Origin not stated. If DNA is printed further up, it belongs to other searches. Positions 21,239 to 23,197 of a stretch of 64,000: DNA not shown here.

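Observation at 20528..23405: Co-directional envelope cluster centred on a cupredoxin/beta-helix fusion lipoprotein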

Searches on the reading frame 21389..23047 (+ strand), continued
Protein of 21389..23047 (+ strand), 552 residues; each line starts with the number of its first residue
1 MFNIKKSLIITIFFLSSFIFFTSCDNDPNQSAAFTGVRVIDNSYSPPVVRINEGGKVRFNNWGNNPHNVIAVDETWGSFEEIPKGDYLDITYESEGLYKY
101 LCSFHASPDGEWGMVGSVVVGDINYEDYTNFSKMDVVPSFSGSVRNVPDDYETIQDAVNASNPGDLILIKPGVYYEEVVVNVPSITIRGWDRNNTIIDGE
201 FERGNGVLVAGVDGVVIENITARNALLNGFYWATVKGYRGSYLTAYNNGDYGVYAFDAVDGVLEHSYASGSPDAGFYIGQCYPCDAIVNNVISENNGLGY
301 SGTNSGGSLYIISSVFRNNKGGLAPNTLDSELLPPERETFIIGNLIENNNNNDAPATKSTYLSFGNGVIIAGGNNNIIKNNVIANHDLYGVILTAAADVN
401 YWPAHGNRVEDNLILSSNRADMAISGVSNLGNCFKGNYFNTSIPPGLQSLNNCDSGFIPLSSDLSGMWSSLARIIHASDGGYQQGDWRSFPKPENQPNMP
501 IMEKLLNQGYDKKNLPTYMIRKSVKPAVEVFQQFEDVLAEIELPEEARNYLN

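Call 10: find_encoding_contigs(protein=P0083, flank=10000, max_places=2)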
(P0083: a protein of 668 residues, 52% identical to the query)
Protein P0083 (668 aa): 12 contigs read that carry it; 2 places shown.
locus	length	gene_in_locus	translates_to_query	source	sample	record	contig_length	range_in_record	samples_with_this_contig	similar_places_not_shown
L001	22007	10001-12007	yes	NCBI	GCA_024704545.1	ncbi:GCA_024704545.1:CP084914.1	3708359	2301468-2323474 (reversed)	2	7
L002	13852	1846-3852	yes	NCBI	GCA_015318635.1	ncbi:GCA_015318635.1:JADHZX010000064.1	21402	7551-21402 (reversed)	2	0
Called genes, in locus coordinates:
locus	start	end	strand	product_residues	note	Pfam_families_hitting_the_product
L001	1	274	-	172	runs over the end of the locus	-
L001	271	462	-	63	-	-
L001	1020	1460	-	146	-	PF00571:CBS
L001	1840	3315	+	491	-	PF00072:Response_reg, PF00989:PAS, PF08448:PAS_4 (faint), PF13426:PAS_9 (weak), PF00512:HisKA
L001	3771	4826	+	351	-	PF01791:DeoC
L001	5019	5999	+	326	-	PF00291:PALP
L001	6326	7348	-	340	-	-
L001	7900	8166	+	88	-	-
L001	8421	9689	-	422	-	PF20969:MASE11, PF07568:HisKA_2, PF13581:HATPase_c_2 (weak)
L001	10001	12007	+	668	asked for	PF00127:Copper-bind (faint), PF22842:Pel9A-like_beta_helix (weak), PF13229:Beta_helix (weak)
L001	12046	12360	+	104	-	PF13396:PLDc_N (weak)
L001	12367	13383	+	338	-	PF07732:Cu-oxidase_3, PF07731:Cu-oxidase_2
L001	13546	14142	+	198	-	PF02630:SCO1-SenC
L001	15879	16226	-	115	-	PF04342:DMT_6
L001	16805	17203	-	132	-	PF00011:HSP20, PF17886:ArsA_HSP20 (weak)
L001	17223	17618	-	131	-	PF00011:HSP20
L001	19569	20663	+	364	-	PF01548:DEDD_Tnp_IS110, PF02371:Transposase_20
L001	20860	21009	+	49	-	-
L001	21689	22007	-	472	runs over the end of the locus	PF06739:SBBP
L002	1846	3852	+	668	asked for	PF00127:Copper-bind (faint), PF22842:Pel9A-like_beta_helix (weak), PF13229:Beta_helix (weak)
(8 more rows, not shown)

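Call 16: find_related_loci(query=A2, collection=genome_contigs, flank=8000)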
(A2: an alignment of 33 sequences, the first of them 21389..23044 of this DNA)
Query A2 (552 aa) in genome_contigs; peptide patterns used: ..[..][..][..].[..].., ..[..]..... (x = any residue, [..] = any of these).
599 stretches matched a pattern (row limit reached: there are more); 564 encode a relative of the query (tblastn E <= 1e-3); the best 80 are kept; 80 distinct loci.
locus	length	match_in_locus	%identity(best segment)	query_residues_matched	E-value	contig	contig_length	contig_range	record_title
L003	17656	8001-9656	98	1-552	0e+0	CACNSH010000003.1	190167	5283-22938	MAG: uncultured Pelagibacteraceae bacterium isolate AG-893-M03 genome assembly, contig: AG-893-M03_NODE_3, whole genome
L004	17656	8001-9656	97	1-552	0e+0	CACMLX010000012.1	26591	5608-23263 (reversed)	MAG: uncultured Pelagibacteraceae bacterium isolate AG-919-C04 genome assembly, contig: AG-919-C04_NODE_12, whole genome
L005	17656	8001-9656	97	1-552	0e+0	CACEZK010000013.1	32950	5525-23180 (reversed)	uncultured Pelagibacteraceae bacterium isolate AG-404-N21 genome assembly, contig: AG-404-N21_NODE_13, whole genome shot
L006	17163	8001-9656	97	1-552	0e+0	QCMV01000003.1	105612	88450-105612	Pelagibacteraceae bacterium AG-422-N09 Ga0172163_103, whole genome shotgun sequence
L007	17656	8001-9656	97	1-552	0e+0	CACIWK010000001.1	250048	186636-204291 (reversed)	uncultured Pelagibacteraceae bacterium isolate AG-914-D08 genome assembly, contig: AG-914-D08_NODE_1, whole genome shotg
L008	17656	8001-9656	97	1-552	0e+0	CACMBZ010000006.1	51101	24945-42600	MAG: uncultured Pelagibacteraceae bacterium isolate AG-918-F10 genome assembly, contig: AG-918-F10_NODE_6, whole genome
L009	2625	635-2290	97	1-552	0e+0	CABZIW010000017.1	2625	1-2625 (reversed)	MAG: uncultured Pelagibacteraceae bacterium isolate AG-896-A02 genome assembly, contig: AG-896-A02_NODE_17, whole genome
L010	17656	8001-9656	97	1-552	0e+0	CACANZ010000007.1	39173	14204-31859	uncultured Pelagibacteraceae bacterium isolate AG-898-E04 genome assembly, contig: AG-898-E04_NODE_7, whole genome shotg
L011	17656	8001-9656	97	1-552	0e+0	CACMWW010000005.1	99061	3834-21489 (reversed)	MAG: uncultured Pelagibacteraceae bacterium isolate AG-919-N17 genome assembly, contig: AG-919-N17_NODE_5, whole genome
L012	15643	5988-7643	97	1-552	0e+0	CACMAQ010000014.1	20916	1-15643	MAG: uncultured Pelagibacteraceae bacterium isolate AG-918-D16 genome assembly, contig: AG-918-D16_NODE_14, whole genome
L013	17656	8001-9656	97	1-552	0e+0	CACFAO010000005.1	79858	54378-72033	uncultured Pelagibacteraceae bacterium isolate AG-404-P01 genome assembly, contig: AG-404-P01_NODE_5, whole genome shotg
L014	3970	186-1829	86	5-552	0e+0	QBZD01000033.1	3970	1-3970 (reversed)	Pelagibacteraceae bacterium AG-333-C14 Ga0172119_133, whole genome shotgun sequence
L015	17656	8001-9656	87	1-552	0e+0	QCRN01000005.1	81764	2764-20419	Pelagibacteraceae bacterium AG-461-B04 Ga0172183_105, whole genome shotgun sequence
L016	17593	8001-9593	87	22-552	0e+0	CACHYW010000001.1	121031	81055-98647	uncultured Pelagibacteraceae bacterium isolate AG-430-P03 genome assembly, contig: AG-430-P03_NODE_1, whole genome shotg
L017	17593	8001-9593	86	22-552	0e+0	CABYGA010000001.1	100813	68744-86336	MAG: uncultured Pelagibacteraceae bacterium isolate AG-333-C10 genome assembly, contig: AG-333-C10_NODE_1, whole genome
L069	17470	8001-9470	46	5-488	1e-147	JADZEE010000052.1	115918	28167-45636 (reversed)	MAG: Gammaproteobacteria bacterium isolate SJ809 c_000000455956, whole genome shotgun sequence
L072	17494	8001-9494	47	37-545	8e-147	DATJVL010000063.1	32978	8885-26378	MAG TPA_asm: Steroidobacteraceae bacterium isolate SMAG_U15072 k141_3028915, whole genome shotgun sequence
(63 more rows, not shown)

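Call 21: search_protein_families(library=ncbifam, proteins=[L001:12367-13383:+, L001:13546-14142:+, L001:12046-12360:+, L069:11612-12634:+, L072:10221-11249:+], max_evalue=0.001)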
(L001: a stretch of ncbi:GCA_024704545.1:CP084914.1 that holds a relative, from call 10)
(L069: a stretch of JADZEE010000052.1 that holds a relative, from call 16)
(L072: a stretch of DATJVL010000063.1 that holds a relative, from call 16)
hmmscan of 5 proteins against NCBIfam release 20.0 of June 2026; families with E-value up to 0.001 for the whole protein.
L001:12367-13383:+ (338 aa): 6 families
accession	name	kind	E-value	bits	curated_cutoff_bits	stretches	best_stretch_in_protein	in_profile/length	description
TIGR02376.1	Cu_nitrite_red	equivalog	2.2e-22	79.8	296.3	1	90-211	25-151/326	copper-containing nitrite reductase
TIGR01480.1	copper_res_A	subfamily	1.7e-16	59.8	478.95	1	96-228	50-186/593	copper resistance system multicopper oxidase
TIGR03388.1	ascorbase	equivalog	5.1e-09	35.3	614.8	1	114-226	23-145/542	L-ascorbate oxidase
NF008205.1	PRK10965.1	equivalog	7.5e-09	34.9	525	1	88-205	42-164/529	multicopper oxidase CueO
TIGR03389.1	laccase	equivalog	4.2e-07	29.1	558.9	1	112-226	23-147/539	laccase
NF045554.1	AmiPhnlOxPhsA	equivalog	0.00069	18.3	950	0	112-146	44-78/581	O-aminophenol oxidase PhsA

L001:13546-14142:+ (198 aa): 0 families

L001:12046-12360:+ (104 aa): 0 families

L069:11612-12634:+ (340 aa): 5 families
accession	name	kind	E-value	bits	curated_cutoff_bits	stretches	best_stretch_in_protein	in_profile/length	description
TIGR02376.1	Cu_nitrite_red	equivalog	1.3e-27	97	296.3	2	93-220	27-158/326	copper-containing nitrite reductase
TIGR01480.1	copper_res_A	subfamily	5e-15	55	478.95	2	82-204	467-590/593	copper resistance system multicopper oxidase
NF008205.1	PRK10965.1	equivalog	1.3e-09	37.5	525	1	90-208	41-165/529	multicopper oxidase CueO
TIGR03388.1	ascorbase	equivalog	6.9e-08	31.6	614.8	1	118-212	25-125/542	L-ascorbate oxidase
TIGR03389.1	laccase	equivalog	6e-05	22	558.9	1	116-212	25-126/539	laccase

L072:10221-11249:+ (342 aa): 6 families
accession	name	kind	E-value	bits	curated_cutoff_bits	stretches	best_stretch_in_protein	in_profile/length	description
TIGR02376.1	Cu_nitrite_red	equivalog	2.2e-23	83.1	296.3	1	79-218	12-154/326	copper-containing nitrite reductase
TIGR01480.1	copper_res_A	subfamily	1.5e-18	66.6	478.95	2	96-217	46-169/593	copper resistance system multicopper oxidase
NF008205.1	PRK10965.1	equivalog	2e-08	33.5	525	1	89-209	39-164/529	multicopper oxidase CueO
TIGR03388.1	ascorbase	equivalog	1.4e-07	30.6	614.8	1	117-215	22-126/542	L-ascorbate oxidase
NF045554.1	AmiPhnlOxPhsA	equivalog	2.9e-06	26.2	950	1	78-151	5-79/581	O-aminophenol oxidase PhsA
TIGR03389.1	laccase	equivalog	2.3e-05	23.4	558.9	1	119-163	26-73/539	laccase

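Call 24: predict_structure(alignment_id=A2)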
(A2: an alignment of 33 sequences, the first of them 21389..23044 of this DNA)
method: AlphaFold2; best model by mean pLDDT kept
length: 552 residues; sequences in the alignment: 33
mean_pLDDT: 87.2   pTM: 0.84
mean pLDDT of the five models: 87.2, 87.1, 85.6, 83.6, 81.1
residues with pLDDT >= 90: 307; 70-90: 188; 50-70: 46; < 50: 11
segments of 3 or more residues with pLDDT < 50: 25-31
pLDDT, mean of each block of 10 residues (from residue 1): 72 77 48 79 82 92 80 83 88 91 79 84 68 81 94 96 96 94 95 94 84 95 94 93 96 93 97 93 93 97 90 97 76 78 97 88 90 93 96 81 90 96 83 94 90 74 77 81 89 95 88 69 92 87 95 85
secondary structure, 60 per line:
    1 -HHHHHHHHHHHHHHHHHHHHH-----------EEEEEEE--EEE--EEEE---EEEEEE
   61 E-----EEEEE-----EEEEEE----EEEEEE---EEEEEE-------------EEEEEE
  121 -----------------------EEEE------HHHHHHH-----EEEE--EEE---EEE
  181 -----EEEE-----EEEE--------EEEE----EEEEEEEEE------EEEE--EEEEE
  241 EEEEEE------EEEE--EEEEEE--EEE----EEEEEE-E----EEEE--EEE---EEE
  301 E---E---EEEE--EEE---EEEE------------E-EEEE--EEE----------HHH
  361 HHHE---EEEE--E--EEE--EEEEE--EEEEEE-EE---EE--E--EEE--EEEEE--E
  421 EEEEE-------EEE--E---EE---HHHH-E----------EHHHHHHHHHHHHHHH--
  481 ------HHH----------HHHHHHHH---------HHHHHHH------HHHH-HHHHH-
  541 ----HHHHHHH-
elements in order: H2-22 E34-40 E43-45 E48-51 E55-61 E67-71 E77-82 E87-92 E96-101 E115-120 E144-147 H154-160 E166-169 E172-174 E178-180 E186-189 E195-198 E207-210 E215-223 E230-233 E236-246 E253-256 E259-264 E267-269 E274-279 E286-289 E292-294 E298-301 E309-312 E315-317 E321-324 E339-342 E345-347 H358-363 E368-371 E377-379 E382-386 E389-394 E408-410 E413-417 E420-425 E433-435 H447-450 H464-478 H500-507 H517-523 H530-533 H535-539 H545-551
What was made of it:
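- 21389..23047 (+): CupBH: 552-aa periplasmic lipoprotein made of a signal/lipobox, a type-1 copper cupredoxin, a right-handed beta-helix and a helical C-terminal region. This is the core gene. AlphaFold pLDDT 87.2, pTM 0.84 (call 24).
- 21389..21460 (+): Signal peptide with lipobox FFTS-C24. Asp follows the Cys, which under the E. coli rule suggests inner-membrane retention (inference). Helix 2-22 in the model (call 24).
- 21815..22723 (+): Right-handed parallel beta-helix (aa 143-445). Family-wide conserved residues: R188, D191, R192, D198, E218, Y251, Y254, D273, Y277, C281-x-P-C284 (22229-22240), D421, C433. Strand ladder 144-435 in the model (call 24).
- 22724..23044 (+): Helical C-terminal region (aa 446-552). 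It contains conserved Cys453 and the motif P491-x-P493...M499-P500. In fused homologues it leads directly into the PLDc_N domain. Helices 447-551 in the model (call 24).
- On Type-1 copper cupredoxins (Pfam PF00127 Copper-bind): Model strands 34-120 (call 24).
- Checked: The roughly 100-aa C-terminal region is helical in the model (call 24).
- The model is confident as a single multidomain body (pLDDT 87.2, pTM 0.84, call 24).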

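Call 28: fold_search(model_id=the predicted structure, library=pdb)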
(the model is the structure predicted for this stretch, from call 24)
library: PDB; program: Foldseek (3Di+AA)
matches with E <= 10: 1097; with E <= 0.001: 161
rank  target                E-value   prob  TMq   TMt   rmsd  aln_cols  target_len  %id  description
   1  2pyh_B                1.8e-07  1.00  0.38  0.54   7.1       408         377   14  Azotobacter vinelandii Mannuronan C-5 epimerase AlgE4 A-module complexed with mannuronan trisaccharide (released 2008-05-27)
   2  2pyg_B                9.0e-07  1.00  0.36  0.51   7.4       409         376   14  Azotobacter vinelandii Mannuronan C-5 epimerase AlgE4 A-module (released 2008-05-27)
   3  2pyh_A                9.4e-07  1.00  0.38  0.54   5.7       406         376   17  Azotobacter vinelandii Mannuronan C-5 epimerase AlgE4 A-module complexed with mannuronan trisaccharide (released 2008-05-27)
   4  2pyg_A                1.0e-06  1.00  0.36  0.51   6.7       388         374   14  Azotobacter vinelandii Mannuronan C-5 epimerase AlgE4 A-module (released 2008-05-27)
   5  5lw3                  2.1e-06  1.00  0.39  0.55   5.8       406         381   17  Azotobacter vinelandii Mannuronan C-5 epimerase AlgE6 A-module (released 2017-10-25)
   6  7chu_A                2.9e-06  1.00  0.33  0.35   9.1       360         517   13  Geobacillus virus E2 - ORF18 (released 2021-04-14)
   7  8ja4                  1.4e-05  1.00  0.40  0.46   3.5       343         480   17  Structure of the alginate epimerase/lyase (released 2024-05-08)
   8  7o77                  1.4e-05  1.00  0.28  0.23  13.6       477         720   14  Structure of the PL6 family alginate lyase Patl3640 from Pseudoalteromonas atlantica T6c (released 2021-07-28)
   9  8jaz_A                1.5e-05  1.00  0.43  0.50   5.1       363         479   16  Structure of the alginate epimerase/lyase complexed with di-mannuronic acid (released 2024-05-08)
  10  5fc9_A                2.3e-05  1.00  0.14  0.77   2.0       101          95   29  Novel Purple Cupredoxin from Nitrosopumilus maritimus (released 2016-05-11)
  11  2ux6                  2.6e-05  1.00  0.14  0.57   3.1       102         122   22  Pseudoazurin with engineered amicyanin ligand loop, oxidized form, pH 7.5 (released 2007-08-21)
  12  8tne_A                2.6e-05  1.00  0.28  0.41  12.1       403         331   12  Crystal structure of bacterial pectin methylesterase Pme8A from rumen Butyrivibrio (released 2023-08-16)
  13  1adw_A                2.7e-05  1.00  0.14  0.58   2.8       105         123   26  PSEUDOAZURIN (released 1997-05-15)
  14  8tne_B                2.9e-05  1.00  0.26  0.37  13.0       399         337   11  Crystal structure of bacterial pectin methylesterase Pme8A from rumen Butyrivibrio (released 2023-08-16)
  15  1ru4                  3.5e-05  1.00  0.29  0.38  12.6       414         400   15  Crystal structure of pectate lyase Pel9A (released 2004-04-13)
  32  1bxu                  6.4e-05  1.00  0.14  0.80   2.8        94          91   23  OXIDIZED PLASTOCYANIN FROM SYNECHOCOCCUS SP. (released 1999-06-15)
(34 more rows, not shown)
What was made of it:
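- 21485..21751 (+): Cupredoxin domain (aa 33-121). Type-1 copper ligand codons: His67 (21587-21589), Cys102 (21692-21694), His105 (21701-21703), Met114 (21728-21730). Foldseek TM 0.77-0.80 to 5fc9 and 1bxu (call 28).
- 21815..22723 (+): Foldseek top hits are the AlgE4 epimerase, PL6 lyases and pectin methylesterase at 10-17% identity (call 28).
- On Type-1 copper cupredoxins (Pfam PF00127 Copper-bind): Foldseek TM (target-normalised) is 0.77 to 5fc9 and 0.80 to 1bxu (call 28).
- Foldseek top hits are the AlgE4/AlgE6 mannuronan epimerases (E 1.8e-7), PL6 alginate lyases, pectin methylesterases and AlgG (call 28). That is expected for any beta-helix (call 28).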

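Call 35: search_solved_structures(query=A2, max_evalue=10, show_alignments=0)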
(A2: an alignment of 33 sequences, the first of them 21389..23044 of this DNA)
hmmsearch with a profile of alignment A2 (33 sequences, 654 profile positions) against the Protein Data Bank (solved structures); distinct sequences matched with E-value up to 10: 75 (the best 60 are shown).
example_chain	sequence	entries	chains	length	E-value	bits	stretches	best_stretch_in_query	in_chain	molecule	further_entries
5fc9_A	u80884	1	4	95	1.4e-10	43.4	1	48-116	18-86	Blue (Type 1) copper domain protein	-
1bxu_A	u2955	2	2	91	2e-08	36.3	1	48-130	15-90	PLASTOCYANIN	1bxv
1j5c_A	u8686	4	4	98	9.3e-08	34.1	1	48-130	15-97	PLASTOCYANIN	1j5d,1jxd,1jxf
1m9w_A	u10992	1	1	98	9.8e-08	34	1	48-130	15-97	plastocyanin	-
1sfd_A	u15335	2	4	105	2.3e-07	32.8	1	36-121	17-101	Amicyanin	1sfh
1pmy_A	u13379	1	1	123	2.4e-07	32.8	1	48-140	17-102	PSEUDOAZURIN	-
6hbe_A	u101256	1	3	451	8.9e-07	30.8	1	40-116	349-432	Copper-containing nitrite reductase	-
1pcs_A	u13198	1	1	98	1.3e-06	30.3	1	48-130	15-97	PLASTOCYANIN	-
1oow_A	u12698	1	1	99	3.5e-06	28.9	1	48-130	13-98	Plastocyanin, chloroplast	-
1ag6_A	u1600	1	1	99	4.9e-06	28.4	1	49-130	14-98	PLASTOCYANIN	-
1ylb_B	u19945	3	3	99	5e-06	28.4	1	49-130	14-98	Plastocyanin, chloroplast | PLASTOCYANIN | Plastocyanin, chloroplastic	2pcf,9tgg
4p5r_A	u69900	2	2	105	5.8e-06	28.2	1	36-121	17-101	Amicyanin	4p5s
6yez_P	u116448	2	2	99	6e-06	28.1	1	48-130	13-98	Plastocyanin, chloroplastic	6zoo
1sf3_A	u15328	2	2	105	6.3e-06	28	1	36-121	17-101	Amicyanin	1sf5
2qdv_A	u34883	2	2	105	6.7e-06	28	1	36-121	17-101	Amicyanin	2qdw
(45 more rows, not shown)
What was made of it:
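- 21485..21751 (+): Family profile against PDB: 5fc9 E 1.4e-10, plastocyanins 2e-8 (call 35).
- On Type-1 copper cupredoxins (Pfam PF00127 Copper-bind): Family profile against PDB blue copper proteins reaches E 1.4e-10 (call 35).
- The family profile hits blue copper proteins at E 1e-10 (call 35).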
